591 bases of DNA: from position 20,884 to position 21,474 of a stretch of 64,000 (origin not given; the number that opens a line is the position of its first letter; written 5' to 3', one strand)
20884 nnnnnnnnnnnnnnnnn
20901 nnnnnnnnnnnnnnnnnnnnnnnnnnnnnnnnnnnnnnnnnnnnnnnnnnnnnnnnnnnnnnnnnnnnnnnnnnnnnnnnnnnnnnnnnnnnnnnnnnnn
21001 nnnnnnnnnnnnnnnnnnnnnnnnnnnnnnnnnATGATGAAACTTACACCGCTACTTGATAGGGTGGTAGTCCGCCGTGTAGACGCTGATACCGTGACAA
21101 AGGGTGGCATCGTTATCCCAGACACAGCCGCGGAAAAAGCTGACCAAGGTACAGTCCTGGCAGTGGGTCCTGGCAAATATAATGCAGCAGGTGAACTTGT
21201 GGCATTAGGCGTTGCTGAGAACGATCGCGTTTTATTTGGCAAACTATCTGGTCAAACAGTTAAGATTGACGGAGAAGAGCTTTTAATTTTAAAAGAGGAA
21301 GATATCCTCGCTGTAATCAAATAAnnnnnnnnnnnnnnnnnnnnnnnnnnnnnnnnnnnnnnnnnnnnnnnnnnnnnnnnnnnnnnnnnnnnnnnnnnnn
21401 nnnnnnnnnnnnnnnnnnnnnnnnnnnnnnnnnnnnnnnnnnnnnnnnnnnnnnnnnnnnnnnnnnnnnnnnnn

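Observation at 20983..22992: Complete host-like groES-groEL operon with its own promoter and terminator in a phage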

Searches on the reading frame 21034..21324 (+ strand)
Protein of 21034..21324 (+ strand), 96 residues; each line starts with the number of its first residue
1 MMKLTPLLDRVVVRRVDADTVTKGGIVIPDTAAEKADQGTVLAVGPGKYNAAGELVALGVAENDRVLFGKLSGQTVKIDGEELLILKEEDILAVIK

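Call 3: search_protein_families(library=pfam, proteins=[window:21034-21324:+])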
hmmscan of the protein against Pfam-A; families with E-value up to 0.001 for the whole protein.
window:21034-21324:+ (96 aa): 1 family
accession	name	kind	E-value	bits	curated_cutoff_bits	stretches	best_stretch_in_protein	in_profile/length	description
PF00166.26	Cpn10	-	5.1e-32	110.2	21.1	1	3-95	1-93/93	Chaperonin 10 Kd subunit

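Call 8: search_protein_families(library=phrogs, proteins=[window:21034-21324:+], max_evalue=0.00001)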
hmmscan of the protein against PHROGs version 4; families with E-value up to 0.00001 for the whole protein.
window:21034-21324:+ (96 aa): 1 family
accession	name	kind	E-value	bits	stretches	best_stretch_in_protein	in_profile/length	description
phrog_3188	-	other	1.1e-24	87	1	2-96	1-95/96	co-chaperonin GroES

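Call 10: search_dna_similar(query=window:21034-21324:+, collection=phages, mode=protein, max_rows=40)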
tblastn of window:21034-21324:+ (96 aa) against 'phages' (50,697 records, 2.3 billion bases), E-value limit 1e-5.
No match.

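Call 19: search_solved_structures(query=window:21034-21321:+, max_evalue=0.001, show_alignments=2)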
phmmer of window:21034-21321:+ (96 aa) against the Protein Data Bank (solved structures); distinct sequences matched with E-value up to 0.001: 18.
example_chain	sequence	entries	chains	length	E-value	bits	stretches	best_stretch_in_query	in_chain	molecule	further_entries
8wuc_a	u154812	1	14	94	1.1e-29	105.7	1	3-95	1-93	Co-chaperonin GroES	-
7ekq_Q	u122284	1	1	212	1.1e-25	92.8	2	3-93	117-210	Chaperonin 23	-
1wnr_A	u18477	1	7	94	3.2e-24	88.2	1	4-95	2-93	10 kDa chaperonin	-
4v4o_O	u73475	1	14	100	4e-24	87.9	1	4-95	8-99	cpn10(GroES)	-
1hx5_A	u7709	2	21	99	1e-23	86.5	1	3-95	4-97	10 KDA CHAPERONIN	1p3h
3nx6_A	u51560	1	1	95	1.1e-21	80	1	2-95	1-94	10kDa chaperonin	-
8wuw_a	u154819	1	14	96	1.2e-21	80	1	1-95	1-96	Co-chaperonin GroES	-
1lep_A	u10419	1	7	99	2e-21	79.3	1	2-95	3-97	CHAPERONIN-10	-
8wux_a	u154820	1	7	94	3.7e-21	78.4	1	4-95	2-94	Co-chaperonin GroES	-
7ekq_R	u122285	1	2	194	1.2e-20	76.8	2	3-94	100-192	Cpn20 co-chaperonin subunit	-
1aon_O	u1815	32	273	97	1.9e-17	66.5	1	2-95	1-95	GROEL/GROES COMPLEX | GROES | groES protein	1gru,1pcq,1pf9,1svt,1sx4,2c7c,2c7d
8bm0_W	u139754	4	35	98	2.1e-17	66.4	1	2-95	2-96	Co-chaperonin GroES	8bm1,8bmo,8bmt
8bkz_Y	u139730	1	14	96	4.9e-17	65.2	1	4-95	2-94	Co-chaperonin GroES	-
6mrc_V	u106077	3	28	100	3e-16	62.7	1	3-93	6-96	10 kDa heat shock protein, mitochondrial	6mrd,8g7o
13kk_F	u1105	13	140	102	3.2e-16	62.6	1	3-93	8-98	10 kDa heat shock protein, mitochondrial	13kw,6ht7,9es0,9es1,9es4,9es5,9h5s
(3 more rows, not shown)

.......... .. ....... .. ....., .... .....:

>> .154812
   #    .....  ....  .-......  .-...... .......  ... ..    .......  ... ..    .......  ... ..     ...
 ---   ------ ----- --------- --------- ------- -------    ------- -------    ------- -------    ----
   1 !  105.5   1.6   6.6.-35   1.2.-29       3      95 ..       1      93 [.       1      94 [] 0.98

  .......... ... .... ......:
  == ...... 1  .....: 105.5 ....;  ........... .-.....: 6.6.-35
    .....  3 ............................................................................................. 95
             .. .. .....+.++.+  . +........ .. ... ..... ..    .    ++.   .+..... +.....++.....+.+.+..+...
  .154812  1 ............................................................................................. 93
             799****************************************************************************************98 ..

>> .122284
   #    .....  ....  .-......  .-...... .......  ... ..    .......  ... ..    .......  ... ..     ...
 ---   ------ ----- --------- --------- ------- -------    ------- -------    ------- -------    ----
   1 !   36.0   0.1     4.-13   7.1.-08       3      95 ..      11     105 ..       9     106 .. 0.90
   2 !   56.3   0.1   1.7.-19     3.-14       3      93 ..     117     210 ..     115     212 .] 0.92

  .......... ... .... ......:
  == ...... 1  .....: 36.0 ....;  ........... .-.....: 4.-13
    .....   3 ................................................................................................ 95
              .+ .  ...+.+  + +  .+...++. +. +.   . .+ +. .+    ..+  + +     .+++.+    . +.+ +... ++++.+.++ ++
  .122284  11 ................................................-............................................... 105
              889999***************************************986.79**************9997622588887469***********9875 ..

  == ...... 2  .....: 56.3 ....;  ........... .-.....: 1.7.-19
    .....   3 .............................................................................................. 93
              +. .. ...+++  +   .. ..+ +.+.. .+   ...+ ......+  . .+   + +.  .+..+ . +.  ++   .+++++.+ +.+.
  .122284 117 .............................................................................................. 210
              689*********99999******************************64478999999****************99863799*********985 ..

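Call 66: search_dna_similar(query=window:21037-21321:+, collection=phages, mode=protein, max_evalue=0.001, max_rows=30)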
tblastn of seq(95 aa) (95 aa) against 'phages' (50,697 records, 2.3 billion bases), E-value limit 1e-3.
Records with a match: 5; places in all: 5; records where one place covers at least 80% of the query: 0.
Best place of each record, by identity: <60% 5.
By first word of the organism name: Acinetobacter 2; Listeria 2; Staphylococcus 1.
By host as written in the record: - 2; Listeria monocytogenes 2; Staphylococcus aureus 1.
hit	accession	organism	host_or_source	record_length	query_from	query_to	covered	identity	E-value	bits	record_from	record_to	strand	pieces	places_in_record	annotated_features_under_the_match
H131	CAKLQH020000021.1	Acinetobacter phage MD-2021a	not known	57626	23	75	56%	50.9%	5e-5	45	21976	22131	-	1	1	groS: 10 kDa chaperonin (Protein Cpn10) (groES protein)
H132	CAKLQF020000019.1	Acinetobacter phage MD-2021a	not known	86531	23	75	56%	50.9%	5e-5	45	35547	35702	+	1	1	groS: 10 kDa chaperonin (Protein Cpn10) (groES protein)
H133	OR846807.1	Listeria phage LM 4-11-1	Listeria monocytogenes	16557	24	75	55%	48.1%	5e-5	45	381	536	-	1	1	record has no annotation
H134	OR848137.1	Listeria phage LM 4-14-1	Listeria monocytogenes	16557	24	75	55%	48.1%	5e-5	45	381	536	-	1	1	record has no annotation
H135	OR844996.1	Staphylococcus phage SA 1306 Kay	Staphylococcus aureus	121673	22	75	57%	42.6%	1e-4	44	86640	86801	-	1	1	record has no annotation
